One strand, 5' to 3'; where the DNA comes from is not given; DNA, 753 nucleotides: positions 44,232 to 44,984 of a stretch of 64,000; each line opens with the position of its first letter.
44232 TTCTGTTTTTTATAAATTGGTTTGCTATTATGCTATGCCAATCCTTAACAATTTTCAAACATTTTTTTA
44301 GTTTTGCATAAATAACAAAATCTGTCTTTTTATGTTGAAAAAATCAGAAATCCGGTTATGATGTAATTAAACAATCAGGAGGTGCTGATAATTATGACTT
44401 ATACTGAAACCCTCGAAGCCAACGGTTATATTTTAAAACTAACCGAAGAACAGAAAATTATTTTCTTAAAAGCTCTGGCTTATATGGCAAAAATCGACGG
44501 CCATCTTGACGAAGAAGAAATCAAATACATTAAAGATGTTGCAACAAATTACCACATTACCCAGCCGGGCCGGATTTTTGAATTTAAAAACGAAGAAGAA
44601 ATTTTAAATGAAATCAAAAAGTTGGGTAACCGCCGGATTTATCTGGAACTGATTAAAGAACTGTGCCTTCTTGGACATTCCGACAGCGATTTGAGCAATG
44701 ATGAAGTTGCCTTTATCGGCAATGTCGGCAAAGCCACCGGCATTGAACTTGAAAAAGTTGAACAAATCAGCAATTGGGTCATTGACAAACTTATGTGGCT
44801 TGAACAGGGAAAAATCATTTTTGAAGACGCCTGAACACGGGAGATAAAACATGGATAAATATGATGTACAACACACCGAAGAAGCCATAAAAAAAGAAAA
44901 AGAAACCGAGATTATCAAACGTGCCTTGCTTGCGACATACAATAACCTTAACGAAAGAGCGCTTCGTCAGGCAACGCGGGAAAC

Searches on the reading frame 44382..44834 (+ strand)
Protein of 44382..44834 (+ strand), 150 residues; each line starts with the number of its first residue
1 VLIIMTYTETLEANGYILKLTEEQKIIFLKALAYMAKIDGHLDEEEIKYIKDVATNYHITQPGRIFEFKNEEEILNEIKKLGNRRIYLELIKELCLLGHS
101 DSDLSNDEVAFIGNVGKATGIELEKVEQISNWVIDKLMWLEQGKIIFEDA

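Call 82: search_protein_families(library=pfam, proteins=[window:44382-44834:+], max_evalue=0.001)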
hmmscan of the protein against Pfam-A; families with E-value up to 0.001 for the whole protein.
window:44382-44834:+ (150 aa): 1 family
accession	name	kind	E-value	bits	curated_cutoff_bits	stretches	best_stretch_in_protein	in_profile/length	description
PF05099.18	TerB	-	2e-07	31.8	24.4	0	20-59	69-108/118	Tellurite resistance protein TerB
